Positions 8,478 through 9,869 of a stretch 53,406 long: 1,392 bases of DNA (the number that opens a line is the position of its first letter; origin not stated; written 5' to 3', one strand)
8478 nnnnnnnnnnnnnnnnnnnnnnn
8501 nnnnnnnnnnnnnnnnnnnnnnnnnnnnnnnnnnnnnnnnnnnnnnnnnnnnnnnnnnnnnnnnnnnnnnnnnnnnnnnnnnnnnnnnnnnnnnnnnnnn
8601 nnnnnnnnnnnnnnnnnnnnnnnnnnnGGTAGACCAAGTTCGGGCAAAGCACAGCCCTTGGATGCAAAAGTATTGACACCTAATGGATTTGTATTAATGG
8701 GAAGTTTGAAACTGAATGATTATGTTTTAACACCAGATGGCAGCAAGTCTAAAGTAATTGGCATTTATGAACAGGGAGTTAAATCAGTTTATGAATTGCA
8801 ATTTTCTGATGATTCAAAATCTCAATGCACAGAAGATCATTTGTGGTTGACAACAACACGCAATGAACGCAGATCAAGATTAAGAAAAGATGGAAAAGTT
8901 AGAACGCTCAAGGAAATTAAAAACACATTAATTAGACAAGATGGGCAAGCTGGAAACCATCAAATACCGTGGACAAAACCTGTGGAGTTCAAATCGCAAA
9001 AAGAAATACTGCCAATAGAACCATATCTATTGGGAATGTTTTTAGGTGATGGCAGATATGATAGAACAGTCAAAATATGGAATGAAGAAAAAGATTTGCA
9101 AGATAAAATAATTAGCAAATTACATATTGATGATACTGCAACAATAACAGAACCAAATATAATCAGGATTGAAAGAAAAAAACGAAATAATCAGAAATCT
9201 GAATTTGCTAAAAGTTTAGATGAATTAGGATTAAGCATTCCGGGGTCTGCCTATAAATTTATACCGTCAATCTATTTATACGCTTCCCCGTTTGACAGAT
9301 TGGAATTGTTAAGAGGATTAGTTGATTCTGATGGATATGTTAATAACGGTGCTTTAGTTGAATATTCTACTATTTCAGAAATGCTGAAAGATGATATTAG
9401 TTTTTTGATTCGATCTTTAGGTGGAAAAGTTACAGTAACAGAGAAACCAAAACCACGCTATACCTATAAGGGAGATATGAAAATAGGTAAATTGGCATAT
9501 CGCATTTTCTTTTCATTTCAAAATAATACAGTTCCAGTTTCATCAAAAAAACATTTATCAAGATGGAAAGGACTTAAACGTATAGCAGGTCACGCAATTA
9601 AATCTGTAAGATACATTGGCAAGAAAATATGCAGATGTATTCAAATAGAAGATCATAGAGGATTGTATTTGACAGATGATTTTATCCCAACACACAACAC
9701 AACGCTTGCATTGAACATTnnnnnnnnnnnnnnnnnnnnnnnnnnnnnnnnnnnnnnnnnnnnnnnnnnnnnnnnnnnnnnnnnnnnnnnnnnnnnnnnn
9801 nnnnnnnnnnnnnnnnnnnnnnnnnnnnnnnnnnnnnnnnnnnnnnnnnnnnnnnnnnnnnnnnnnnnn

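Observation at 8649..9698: Class 3 (Ala1 / Trp-Cys-Thr) intein with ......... endonuclease splitting the DnaB Walker A loop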

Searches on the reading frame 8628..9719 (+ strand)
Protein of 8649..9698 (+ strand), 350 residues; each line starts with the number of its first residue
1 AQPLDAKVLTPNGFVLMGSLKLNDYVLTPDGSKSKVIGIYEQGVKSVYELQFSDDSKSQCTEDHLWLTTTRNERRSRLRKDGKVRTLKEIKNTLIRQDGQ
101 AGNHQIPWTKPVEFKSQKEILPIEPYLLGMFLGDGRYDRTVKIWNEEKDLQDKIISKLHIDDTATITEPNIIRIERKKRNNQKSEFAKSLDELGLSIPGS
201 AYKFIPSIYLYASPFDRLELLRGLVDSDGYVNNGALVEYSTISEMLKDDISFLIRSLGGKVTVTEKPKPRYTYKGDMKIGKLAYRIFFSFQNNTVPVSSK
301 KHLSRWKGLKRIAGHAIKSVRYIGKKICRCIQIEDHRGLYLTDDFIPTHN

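Call 3: search_protein_families(library=pfam, proteins=[window:8649-9698:+], max_evalue=0.01)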
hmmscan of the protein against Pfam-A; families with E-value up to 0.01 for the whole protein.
window:8649-9698:+ (350 aa): 2 families
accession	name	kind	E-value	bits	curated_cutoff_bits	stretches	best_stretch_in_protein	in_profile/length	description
PF14528.11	LAGLIDADG_3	-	6.4e-08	33.2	22.5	1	218-271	4-62/82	LAGLIDADG-like domain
PF05204.19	Hom_end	-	3.7e-06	27.4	21.1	1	219-270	16-69/110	Homing endonuclease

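Call 4: search_solved_structures(query=window:8649-9698:+, max_evalue=1, show_alignments=3)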
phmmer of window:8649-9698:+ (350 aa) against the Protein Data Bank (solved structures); distinct sequences matched with E-value up to 1: 14.
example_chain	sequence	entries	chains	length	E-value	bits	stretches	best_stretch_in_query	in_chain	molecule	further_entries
1um2_A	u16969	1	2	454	1.2e-06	31.2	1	122-300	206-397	ENDONUCLEASE PI-SCEI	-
1dfa_A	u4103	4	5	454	1.2e-06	31.2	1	122-300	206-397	PI-SCEI ENDONUCLEASE | ENDONUCLEASE PI-SCEI | PI-SCEI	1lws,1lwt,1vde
1ef0_A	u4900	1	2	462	1.2e-06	31.1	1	122-300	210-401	PI-SCEI ENDONUCLEASE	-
1jva_A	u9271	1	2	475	1.3e-06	31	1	122-300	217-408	VMA1-DERIVED HOMING ENDONUCLEASE X10SSS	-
6riz_A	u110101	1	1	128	2.2e-06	30.3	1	4-91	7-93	gp41-1 intein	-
6bs8_A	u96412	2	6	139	3.7e-06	29.6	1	3-69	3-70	Replicative DNA helicase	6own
9cop_A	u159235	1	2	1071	6.7e-06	28.7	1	122-299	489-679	V-type proton ATPase catalytic subunit A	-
6rix_A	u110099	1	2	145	1.7e-05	27.4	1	7-79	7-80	Replicative DNA helicase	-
6qaz_A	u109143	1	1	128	6e-05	25.6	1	4-90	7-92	cyanophage-like gp41-1 intein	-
6riy_A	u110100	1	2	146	7.8e-05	25.2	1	7-79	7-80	Replicative DNA helicase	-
1dq3_A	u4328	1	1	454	0.083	15.2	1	210-268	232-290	ENDONUCLEASE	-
4r61_A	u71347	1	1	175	0.72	12.2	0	87-195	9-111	gp41-based construct covNHR3-ABC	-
1zd7_A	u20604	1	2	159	0.78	12.1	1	11-108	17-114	DNA polymerase III alpha subunit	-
3nzm_A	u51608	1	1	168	0.9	11.8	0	11-108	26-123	DNA polymerase III subunit alpha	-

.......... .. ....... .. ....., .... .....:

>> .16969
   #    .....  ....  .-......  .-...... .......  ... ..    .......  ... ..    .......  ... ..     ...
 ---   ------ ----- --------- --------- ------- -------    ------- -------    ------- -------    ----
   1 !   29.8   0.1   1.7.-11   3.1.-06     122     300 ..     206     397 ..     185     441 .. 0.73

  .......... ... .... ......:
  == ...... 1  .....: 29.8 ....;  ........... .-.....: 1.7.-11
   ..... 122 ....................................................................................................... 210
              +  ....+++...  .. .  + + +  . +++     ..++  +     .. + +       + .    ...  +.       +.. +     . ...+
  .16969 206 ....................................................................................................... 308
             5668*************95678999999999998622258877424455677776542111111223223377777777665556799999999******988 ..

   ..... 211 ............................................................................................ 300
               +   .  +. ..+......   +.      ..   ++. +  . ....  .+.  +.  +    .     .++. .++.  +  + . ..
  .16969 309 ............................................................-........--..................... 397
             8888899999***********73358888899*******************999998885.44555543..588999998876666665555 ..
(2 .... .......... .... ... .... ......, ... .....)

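Call 6: search_dna_similar(query=window:8649-9698:+, collection=phages, mode=protein, max_rows=40, max_evalue=0.001)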
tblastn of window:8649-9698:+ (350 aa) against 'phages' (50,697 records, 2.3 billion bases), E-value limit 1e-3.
Records with a match: 860; places in all: 929; records where one place covers at least 80% of the query: 633.
Best place of each record, by identity: <60% 860.
By first word of the organism name: Mycobacterium 299; Salmonella 185; Vibrio 68; Stx2a-converting 49; Klebsiella 45; Escherichia 29; Pseudomonas 24; Aeromonas 21; Gordonia 15; Enterococcus 14; and 44 more.
By host as written in the record: Mycobacterium smegmatis mc2 155 229; - 118; Salmonella enterica 43; Mycobacterium smegmatis mc#155 34; Klebsiella pneumoniae 32; Salmonella enterica subsp. enterica serovar Enteritidis 29; Salmonella enterica subsp. enterica serovar Typhimurium 27; Salmonella sp. 16; and 167 more.
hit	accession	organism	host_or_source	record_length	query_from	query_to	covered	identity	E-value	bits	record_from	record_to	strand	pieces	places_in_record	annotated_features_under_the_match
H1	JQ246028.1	Clostridium phage phi8074-B1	Clostridium sporogenes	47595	1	350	100%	39.2%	4e-58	208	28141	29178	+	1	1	hypothetical protein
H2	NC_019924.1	Clostridium phage phi8074-B1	Clostridium sporogenes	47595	1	350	100%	39.2%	4e-58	208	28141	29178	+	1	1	DarB-like antirestriction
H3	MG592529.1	Vibrio phage 1.161.O._10N.261.48.C5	Vibrio lentus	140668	1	350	100%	35.9%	2e-47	177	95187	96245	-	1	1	hedgehog/hint domain protein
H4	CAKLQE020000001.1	Acinetobacter phage MD-2021a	not known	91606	1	350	100%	35.3%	3e-47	177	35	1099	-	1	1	none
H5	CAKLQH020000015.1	Acinetobacter phage MD-2021a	not known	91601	1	350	100%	35.3%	4e-47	176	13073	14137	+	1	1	putative replication protein P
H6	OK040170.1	Serratia phage BUCT660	Serratia marcescens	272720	1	350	100%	34.8%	2e-43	166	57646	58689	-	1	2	helicase superfamily 1/2/ATP-binding domain-containing protein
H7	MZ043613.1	Acinetobacter phage TaPaz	Acinetobacter baumannii NIPH601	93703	1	350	100%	34.8%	1e-45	172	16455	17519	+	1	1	large terminase subunit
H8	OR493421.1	Klebsiella phage YC1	Klebsiella pneumoniae ATCC 700603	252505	4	350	99%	33.7%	8e-47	176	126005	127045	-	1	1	terminase large subunit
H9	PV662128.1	Raoultella phage VB_ZK_P1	Raoultella ornithinolytica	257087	1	350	100%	33.3%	3e-48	180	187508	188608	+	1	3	VBZKP1_218: hypothetical protein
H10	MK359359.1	Mycobacterium phage Colt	Mycobacterium smegmatis mc2 155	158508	1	350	100%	33.2%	1e-43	166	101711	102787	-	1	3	179: DNA helicase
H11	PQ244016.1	Mycobacterium phage Blubba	Mycobacterium smegmatis mc2 155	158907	1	350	100%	33.2%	1e-43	166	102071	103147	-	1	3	177: DNA helicase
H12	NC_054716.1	Mycobacterium phage Cane17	Mycobacterium smegmatis mc2 155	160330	1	350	100%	33.2%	1e-43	166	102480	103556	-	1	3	179: DarB-like antirestriction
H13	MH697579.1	Mycobacterium phage Cane17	Mycobacterium smegmatis mc2 155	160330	1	350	100%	33.2%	1e-43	166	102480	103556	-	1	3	179: DNA helicase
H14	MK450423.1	Mycobacterium phage Stubby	Mycobacterium smegmatis mc2 155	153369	1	350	100%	33.2%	1e-43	166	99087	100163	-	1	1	173: DNA helicase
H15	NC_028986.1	Mycobacterium phage Alice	Mycobacterium smegmatis mc2 155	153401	1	350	100%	33.2%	1e-43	166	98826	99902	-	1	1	175: DarB-like antirestriction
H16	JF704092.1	Mycobacterium phage Alice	Mycobacterium smegmatis mc2 155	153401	1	350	100%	33.2%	1e-43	166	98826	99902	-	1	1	175: DNA helicase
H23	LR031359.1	Enterococcus phage 156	-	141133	8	350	98%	33.8%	7e-45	170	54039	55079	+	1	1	DNA helicase, phage-associated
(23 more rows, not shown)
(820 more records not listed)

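Call 39: predict_structure(alignment_id=A1)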
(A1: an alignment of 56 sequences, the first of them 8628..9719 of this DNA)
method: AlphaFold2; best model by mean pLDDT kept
length: 364 residues; sequences in the alignment: 56
mean_pLDDT: 94.1   pTM: 0.92
mean pLDDT of the five models: 94.1, 93.4, 93.3, 93.1, 92.9
residues with pLDDT >= 90: 326; 70-90: 24; 50-70: 7; < 50: 7
segments of 3 or more residues with pLDDT < 50: 1-3, 361-364
pLDDT, mean of each block of 10 residues (from residue 1): 67 98 98 98 95 97 96 93 83 95 90 96 96 98 96 98 98 95 96 98 95 98 98 97 97 98 97 95 96 96 98 92 96 96 94 80 45
secondary structure, 60 per line:
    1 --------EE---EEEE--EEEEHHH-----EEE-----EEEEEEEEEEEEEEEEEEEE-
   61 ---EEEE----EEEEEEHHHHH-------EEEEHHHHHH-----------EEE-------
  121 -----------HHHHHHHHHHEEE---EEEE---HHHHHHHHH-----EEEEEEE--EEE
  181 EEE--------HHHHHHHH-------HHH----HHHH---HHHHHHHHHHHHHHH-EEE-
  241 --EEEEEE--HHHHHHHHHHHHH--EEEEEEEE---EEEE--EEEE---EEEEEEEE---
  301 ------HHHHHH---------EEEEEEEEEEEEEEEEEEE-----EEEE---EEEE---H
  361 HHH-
elements in order: E14-17 E20-23 E32-34 E40-59 E64-67 E72-77 H78-82 E90-93 H94-99 E111-113 H132-141 E142-144 E148-151 H155-163 E169-175 E178-183 H192-199 H214-217 H221-235 E237-239 E243-248 H251-263 E266-273 E277-280 E283-286 E290-297 H307-312 E322-340 E346-349 E353-356 H360-363

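Call 42: fold_search(model_id=the predicted structure, library=pdb)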
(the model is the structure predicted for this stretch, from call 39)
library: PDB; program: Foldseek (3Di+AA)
matches with E <= 10: 979; with E <= 0.001: 41
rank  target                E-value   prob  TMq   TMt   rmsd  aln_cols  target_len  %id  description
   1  1ef0_A                1.3e-19  1.00  0.73  0.63   6.0       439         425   18  CRYSTAL STRUCTURE OF PI-SCEI MINIPRECURSOR (released 2000-06-07)
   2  7qsu                  1.4e-18  1.00  0.56  0.55   7.6       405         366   20  Crystal structure of homing endonuclease-associated TliVMA intein (C1A, d333-339) (released 2022-03-30)
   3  1vde_A                2.8e-18  1.00  0.68  0.58   8.4       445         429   18  PI-SCEI, A HOMING ENDONUCLEASE WITH PROTEIN SPLICING ACTIVITY (released 1998-04-08)
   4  1jva_B                7.7e-18  1.00  0.75  0.64   5.0       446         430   15  CRYSTAL STRUCTURE OF THE VMA1-DERIVED ENDONUCLEASE BEARING THE N AND C EXTEIN PROPEPTIDES (released 2002-08-29)
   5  1vde_B                2.3e-17  1.00  0.67  0.58   8.9       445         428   18  PI-SCEI, A HOMING ENDONUCLEASE WITH PROTEIN SPLICING ACTIVITY (released 1998-04-08)
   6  1lwt_A                2.5e-17  1.00  0.73  0.60   6.1       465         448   17  Crystal structure of the intein homing endonuclease PI-SceI bound to its substrate DNA (Ca2+ free) (released 2002-09-27)
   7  1jva_A                2.9e-17  1.00  0.72  0.62   5.7       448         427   17  CRYSTAL STRUCTURE OF THE VMA1-DERIVED ENDONUCLEASE BEARING THE N AND C EXTEIN PROPEPTIDES (released 2002-08-29)
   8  1um2_B                2.6e-16  1.00  0.71  0.63   5.7       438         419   16  Crystal Structure of the Vma1-Derived Endonuclease with the Ligated Extein Segment (released 2004-09-22)
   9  1lws_A                3.1e-16  1.00  0.71  0.61   6.3       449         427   17  Crystal structure of the intein homing endonuclease PI-SceI bound to its recognition sequence (released 2002-09-27)
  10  1dfa                  4.1e-16  1.00  0.69  0.63   6.4       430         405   17  CRYSTAL STRUCTURE OF PI-SCEI IN C2 SPACE GROUP (released 1999-12-08)
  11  1ef0_B                6.2e-16  1.00  0.66  0.61   8.2       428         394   17  CRYSTAL STRUCTURE OF PI-SCEI MINIPRECURSOR (released 2000-06-07)
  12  7qss                  9.8e-16  1.00  0.55  0.48   7.3       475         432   16  Crystal structure of homing endonuclease-associated TliVMA intein (C1A) (released 2022-03-30)
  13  1um2_A                3.2e-15  1.00  0.69  0.61   6.3       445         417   17  Crystal Structure of the Vma1-Derived Endonuclease with the Ligated Extein Segment (released 2004-09-22)
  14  7qst                  2.9e-14  1.00  0.56  0.56   9.0       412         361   18  Crystal structure of homing endonuclease-associated PhoVMA intein (C1A) (released 2022-03-30)
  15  1dq3                  1.1e-10  1.00  0.61  0.50   6.6       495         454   14  CRYSTAL STRUCTURE OF AN ARCHAEAL INTEIN-ENCODED HOMING ENDONUCLEASE PI-PFUI (released 2000-07-05)
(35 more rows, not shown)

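Call 44: get_annotated_region(hit=H1, flank=2500)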
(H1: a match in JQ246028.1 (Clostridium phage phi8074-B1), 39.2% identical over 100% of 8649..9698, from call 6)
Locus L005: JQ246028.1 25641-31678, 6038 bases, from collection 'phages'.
description: Clostridium phage phi8074-B1, complete genome.
organism: Clostridium phage phi8074-B1 (NCBI taxid 1147137)
taxonomy: Viruses; Duplodnaviria; Heunggongvirae; Uroviricota; Caudoviricetes
host: Clostridium sporogenes; source: -; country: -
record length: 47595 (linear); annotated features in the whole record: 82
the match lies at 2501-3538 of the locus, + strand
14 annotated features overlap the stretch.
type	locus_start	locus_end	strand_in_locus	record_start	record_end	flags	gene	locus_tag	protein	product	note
CDS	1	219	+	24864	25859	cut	-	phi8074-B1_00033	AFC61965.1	putative RecA protein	-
CDS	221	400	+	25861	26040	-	-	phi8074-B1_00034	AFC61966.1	hypothetical protein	-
CDS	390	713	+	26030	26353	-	-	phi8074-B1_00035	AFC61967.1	hypothetical protein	-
CDS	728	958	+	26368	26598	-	-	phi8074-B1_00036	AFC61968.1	hypothetical protein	-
CDS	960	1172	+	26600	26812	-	-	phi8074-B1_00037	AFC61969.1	hypothetical protein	-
CDS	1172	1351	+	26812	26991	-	-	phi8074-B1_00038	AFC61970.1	hypothetical protein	-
CDS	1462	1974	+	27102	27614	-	-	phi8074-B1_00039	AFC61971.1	hypothetical protein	-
CDS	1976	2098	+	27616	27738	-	-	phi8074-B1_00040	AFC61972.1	hypothetical protein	-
CDS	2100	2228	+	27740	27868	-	-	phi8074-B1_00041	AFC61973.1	hypothetical protein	-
CDS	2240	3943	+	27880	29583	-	-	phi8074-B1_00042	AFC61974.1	hypothetical protein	-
CDS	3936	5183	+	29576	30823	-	-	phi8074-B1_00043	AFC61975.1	putative DNA helicase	-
CDS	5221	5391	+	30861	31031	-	-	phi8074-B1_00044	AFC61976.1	hypothetical protein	-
CDS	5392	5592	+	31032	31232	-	-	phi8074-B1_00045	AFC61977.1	hypothetical protein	-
CDS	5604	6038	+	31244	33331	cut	-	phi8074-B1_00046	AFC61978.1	putative anaerobic ribonucleoside-triphosphate reductase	-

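Call 45: get_annotated_region(hit=H23, flank=2500)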
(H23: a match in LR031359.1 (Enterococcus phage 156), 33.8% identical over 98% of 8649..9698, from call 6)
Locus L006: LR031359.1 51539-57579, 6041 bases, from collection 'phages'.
description: Enterococcus phage 156, complete genome.
organism: Enterococcus phage 156 (NCBI taxid 2315797)
taxonomy: Viruses; Duplodnaviria; Heunggongvirae; Uroviricota; Caudoviricetes; Herelleviridae; Brockvirinae; Kochikohdavirus
host: -; source: -; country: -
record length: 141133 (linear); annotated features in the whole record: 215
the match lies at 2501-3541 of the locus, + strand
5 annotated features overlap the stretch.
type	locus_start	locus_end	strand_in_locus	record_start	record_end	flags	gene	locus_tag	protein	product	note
CDS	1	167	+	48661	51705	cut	-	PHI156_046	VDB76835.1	DNA helicase, phage-associated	-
CDS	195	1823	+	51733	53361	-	-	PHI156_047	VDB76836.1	Phage protein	-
CDS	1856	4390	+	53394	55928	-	-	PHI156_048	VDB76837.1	DNA helicase, phage-associated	-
CDS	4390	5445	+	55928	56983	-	-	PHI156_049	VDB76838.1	Phage recombination exonuclease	-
CDS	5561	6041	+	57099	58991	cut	-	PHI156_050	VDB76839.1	Phage recombination related exonuclease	-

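Call 54: search_protein_families(library=ncbifam, proteins=[window:8649-9698:+], max_evalue=0.1)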
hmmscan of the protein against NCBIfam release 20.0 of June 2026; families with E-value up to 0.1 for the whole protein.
window:8649-9698:+ (350 aa): 3 families
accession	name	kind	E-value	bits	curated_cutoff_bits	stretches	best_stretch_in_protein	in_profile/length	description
NF045703.1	rSAM_Tes_intein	exception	1.1e-07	30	1700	1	70-268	321-517/1040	tetraether lipid synthase Tes, intein-containing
NF005852.0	PRK07773.1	equivalog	0.00017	20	780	1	34-269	440-670/886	replicative DNA helicase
NF006207.0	PRK08332.1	equivalog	0.0055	13.9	2400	1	197-268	1077-1148/1684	vitamin B12-dependent ribonucleotide reductase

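Call 55: search_protein_families(library=phrogs, proteins=[window:8649-9698:+], max_evalue=0.00001)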
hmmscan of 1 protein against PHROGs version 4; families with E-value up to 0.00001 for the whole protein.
window:8649-9698:+ (350 aa): 5 families
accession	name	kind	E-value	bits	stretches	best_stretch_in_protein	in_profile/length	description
phrog_36964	-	head and packaging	1.2e-27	97.4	1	7-350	98-434/890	terminase large subunit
phrog_19299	-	head and packaging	2.8e-26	93.2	1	5-350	36-385/702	terminase large subunit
phrog_50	-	DNA, RNA and nucleotide metabolism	2e-17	64.5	1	1-181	88-263/570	DnaC-like helicase loader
phrog_510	-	DNA, RNA and nucleotide metabolism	7e-16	59.1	1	17-237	424-634/667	DNA primase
phrog_15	-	head and packaging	1.6e-14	54.2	1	4-241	82-318/1330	terminase large subunit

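Call 61: search_protein_representatives(protein=window:8649-9698:+)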
Query: 350 residues. Proteins with E-value up to 0.001 (for the whole library): 17721; up to 1e-10: 12214; up to 1e-30: 4073. The best 150 are listed.
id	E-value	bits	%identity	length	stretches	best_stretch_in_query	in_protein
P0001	2.2e-233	789.9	100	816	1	1-350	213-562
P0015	6.6e-108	377.3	39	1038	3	1-350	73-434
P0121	9.6e-106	370.2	32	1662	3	7-350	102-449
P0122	4.4e-104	364.8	36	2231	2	2-350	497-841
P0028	5.5e-101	354.6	39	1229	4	2-142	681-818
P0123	1.3e-100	353.3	37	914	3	1-350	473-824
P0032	1.9e-99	349.5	41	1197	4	1-158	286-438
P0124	1.8e-98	346.3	36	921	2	1-350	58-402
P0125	2.3e-96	339.4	35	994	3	1-350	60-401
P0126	4.2e-90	318.8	35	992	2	1-350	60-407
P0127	2.5e-89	316.2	37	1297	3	1-350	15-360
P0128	5.9e-88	311.7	47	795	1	1-350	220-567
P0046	1.9e-87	310.0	36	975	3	4-350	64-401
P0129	3.3e-86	306.0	45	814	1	1-350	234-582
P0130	2.1e-85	303.3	37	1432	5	2-136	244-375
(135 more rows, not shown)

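Call 67: get_annotated_region(hit=H16, flank=2500)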
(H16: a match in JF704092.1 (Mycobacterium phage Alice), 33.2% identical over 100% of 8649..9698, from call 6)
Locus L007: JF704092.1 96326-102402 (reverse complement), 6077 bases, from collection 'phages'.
description: Mycobacterium phage Alice, complete sequence.
organism: Mycobacterium phage Alice (NCBI taxid 1034128)
taxonomy: Viruses; Duplodnaviria; Heunggongvirae; Uroviricota; Caudoviricetes; Ceeclamvirinae; Bixzunavirus; Bixzunavirus alice
host: Mycobacterium smegmatis mc2 155; source: soil; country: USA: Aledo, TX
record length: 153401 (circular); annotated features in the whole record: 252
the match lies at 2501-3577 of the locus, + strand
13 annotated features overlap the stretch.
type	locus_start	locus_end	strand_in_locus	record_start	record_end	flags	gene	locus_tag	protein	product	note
CDS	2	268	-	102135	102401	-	181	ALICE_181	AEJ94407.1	hypothetical protein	gp181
CDS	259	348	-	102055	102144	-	180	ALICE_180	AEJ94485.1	hypothetical protein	gp180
CDS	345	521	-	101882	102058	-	179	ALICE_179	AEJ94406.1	hypothetical protein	gp179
CDS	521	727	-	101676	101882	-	178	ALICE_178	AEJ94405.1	hypothetical protein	gp178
CDS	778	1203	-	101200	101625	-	177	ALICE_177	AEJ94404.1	hypothetical protein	gp177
CDS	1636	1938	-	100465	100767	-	176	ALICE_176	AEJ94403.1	hypothetical protein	gp176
CDS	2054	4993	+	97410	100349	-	175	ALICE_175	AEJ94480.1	DNA helicase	gp175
CDS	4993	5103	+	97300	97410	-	174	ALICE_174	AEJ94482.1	hypothetical protein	gp174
CDS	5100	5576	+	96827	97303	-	173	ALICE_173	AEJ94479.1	hypothetical protein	gp173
tRNA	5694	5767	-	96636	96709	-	172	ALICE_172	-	tRNA-Lys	tRNA-Lys (ttt)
tRNA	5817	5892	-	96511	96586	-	171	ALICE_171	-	tRNA-Arg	tRNA-Arg (tct)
tRNA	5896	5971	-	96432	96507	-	170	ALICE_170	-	tRNA-Gln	tRNA-Gln (ttg)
tmRNA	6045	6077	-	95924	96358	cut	169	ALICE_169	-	-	-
